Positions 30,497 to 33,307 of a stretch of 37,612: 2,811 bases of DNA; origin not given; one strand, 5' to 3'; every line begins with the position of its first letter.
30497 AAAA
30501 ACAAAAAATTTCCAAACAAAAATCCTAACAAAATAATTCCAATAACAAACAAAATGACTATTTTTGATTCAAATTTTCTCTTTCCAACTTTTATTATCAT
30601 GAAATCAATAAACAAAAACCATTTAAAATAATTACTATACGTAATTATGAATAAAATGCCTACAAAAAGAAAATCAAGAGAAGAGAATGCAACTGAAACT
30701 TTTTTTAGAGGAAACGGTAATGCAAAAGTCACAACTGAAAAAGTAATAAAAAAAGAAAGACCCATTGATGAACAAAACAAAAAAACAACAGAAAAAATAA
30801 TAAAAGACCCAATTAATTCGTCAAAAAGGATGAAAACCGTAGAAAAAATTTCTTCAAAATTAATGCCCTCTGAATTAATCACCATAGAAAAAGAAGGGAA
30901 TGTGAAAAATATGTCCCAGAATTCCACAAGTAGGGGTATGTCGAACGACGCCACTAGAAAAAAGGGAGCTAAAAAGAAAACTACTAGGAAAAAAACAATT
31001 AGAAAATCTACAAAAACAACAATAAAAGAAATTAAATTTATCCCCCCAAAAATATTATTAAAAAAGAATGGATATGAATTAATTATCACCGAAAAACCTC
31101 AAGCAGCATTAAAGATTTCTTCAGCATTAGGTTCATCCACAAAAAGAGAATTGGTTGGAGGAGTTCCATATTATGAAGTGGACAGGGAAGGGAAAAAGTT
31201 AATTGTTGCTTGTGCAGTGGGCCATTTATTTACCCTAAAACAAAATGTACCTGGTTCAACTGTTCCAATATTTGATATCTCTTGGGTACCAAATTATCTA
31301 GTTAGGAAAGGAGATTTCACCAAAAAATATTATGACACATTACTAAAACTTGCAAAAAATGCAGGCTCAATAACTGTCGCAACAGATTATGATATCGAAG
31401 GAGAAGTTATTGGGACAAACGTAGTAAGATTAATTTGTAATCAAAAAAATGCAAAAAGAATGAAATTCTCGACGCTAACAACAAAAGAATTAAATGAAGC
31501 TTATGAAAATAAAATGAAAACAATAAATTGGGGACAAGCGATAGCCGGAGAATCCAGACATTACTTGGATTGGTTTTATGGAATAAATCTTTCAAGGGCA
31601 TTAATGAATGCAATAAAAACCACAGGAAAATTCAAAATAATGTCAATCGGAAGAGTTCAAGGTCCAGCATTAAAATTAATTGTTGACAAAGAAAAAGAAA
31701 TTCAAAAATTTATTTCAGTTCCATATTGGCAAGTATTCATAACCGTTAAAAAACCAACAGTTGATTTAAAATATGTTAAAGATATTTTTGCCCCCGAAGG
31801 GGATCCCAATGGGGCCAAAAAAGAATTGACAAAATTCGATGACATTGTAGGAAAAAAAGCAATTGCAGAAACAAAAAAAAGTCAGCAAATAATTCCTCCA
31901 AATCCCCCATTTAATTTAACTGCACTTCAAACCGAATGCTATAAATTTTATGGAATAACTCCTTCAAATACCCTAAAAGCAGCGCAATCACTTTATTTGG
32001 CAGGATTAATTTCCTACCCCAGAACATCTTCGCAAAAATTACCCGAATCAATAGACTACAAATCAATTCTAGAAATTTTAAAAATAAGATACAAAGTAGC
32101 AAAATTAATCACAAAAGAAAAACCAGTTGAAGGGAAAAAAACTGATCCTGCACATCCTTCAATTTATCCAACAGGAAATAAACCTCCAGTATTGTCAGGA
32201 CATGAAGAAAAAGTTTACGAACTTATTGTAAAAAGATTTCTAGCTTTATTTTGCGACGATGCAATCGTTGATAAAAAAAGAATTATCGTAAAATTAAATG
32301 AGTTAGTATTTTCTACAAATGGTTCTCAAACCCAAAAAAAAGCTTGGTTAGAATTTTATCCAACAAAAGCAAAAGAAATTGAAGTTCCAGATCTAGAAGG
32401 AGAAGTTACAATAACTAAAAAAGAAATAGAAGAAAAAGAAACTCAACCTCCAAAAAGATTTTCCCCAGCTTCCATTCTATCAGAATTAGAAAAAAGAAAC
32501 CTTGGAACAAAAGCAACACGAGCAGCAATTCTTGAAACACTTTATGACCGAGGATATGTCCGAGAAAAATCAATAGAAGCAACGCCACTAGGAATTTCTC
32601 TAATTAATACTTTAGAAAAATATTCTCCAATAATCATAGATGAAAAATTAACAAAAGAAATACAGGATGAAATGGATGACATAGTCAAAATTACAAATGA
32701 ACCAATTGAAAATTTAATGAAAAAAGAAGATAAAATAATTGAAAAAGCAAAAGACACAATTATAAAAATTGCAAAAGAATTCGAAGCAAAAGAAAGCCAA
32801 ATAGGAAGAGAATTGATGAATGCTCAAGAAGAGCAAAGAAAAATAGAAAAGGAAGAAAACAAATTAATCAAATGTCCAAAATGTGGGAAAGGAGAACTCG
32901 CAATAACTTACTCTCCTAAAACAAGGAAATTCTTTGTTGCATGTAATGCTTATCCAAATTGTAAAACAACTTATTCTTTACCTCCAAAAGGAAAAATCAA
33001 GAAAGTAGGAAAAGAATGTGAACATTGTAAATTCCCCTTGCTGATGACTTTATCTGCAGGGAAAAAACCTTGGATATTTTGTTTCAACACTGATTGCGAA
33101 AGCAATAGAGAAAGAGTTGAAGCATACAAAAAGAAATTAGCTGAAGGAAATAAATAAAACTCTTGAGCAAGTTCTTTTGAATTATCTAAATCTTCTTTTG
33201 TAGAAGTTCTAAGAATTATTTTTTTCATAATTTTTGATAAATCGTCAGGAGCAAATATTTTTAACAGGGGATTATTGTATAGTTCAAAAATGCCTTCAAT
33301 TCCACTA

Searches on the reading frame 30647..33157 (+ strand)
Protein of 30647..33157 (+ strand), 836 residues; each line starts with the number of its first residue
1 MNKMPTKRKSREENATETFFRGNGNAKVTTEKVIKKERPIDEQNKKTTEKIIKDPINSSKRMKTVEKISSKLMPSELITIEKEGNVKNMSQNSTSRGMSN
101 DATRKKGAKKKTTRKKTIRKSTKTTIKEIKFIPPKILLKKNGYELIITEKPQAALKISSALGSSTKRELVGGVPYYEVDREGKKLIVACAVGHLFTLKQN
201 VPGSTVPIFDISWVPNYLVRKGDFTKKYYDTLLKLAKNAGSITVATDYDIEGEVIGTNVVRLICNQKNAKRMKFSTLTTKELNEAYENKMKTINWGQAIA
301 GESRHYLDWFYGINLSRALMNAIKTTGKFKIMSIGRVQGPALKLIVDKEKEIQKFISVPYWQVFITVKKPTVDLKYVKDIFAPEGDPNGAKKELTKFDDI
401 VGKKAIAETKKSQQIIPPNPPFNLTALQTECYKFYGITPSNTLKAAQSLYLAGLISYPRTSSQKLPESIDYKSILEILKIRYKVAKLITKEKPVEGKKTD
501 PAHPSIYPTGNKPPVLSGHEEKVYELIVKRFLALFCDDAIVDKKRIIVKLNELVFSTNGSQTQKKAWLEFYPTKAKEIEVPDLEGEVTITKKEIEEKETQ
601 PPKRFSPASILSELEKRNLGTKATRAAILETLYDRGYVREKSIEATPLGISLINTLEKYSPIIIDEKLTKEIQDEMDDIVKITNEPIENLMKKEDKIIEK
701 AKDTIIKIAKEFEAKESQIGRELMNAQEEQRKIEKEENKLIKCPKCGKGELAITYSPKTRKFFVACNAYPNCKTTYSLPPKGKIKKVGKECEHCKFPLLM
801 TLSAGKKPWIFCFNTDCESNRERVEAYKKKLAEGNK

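Call 13: find_encoding_contigs(protein=window:30647-33157:+, flank=10000)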
Protein window:30647-33157:+ (836 aa): 2 contigs read that carry it; 1 place shown.
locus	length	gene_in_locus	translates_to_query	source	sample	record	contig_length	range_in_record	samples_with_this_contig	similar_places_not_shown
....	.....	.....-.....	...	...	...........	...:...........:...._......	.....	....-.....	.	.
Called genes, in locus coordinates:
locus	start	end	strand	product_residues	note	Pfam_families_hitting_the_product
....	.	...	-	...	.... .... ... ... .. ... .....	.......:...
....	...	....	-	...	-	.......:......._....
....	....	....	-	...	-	-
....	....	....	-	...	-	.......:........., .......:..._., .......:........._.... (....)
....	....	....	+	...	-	-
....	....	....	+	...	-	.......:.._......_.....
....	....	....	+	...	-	-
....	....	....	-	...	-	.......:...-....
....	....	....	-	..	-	-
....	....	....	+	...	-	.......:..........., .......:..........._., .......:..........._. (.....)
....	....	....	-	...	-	-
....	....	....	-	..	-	-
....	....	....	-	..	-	-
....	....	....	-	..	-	-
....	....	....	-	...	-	-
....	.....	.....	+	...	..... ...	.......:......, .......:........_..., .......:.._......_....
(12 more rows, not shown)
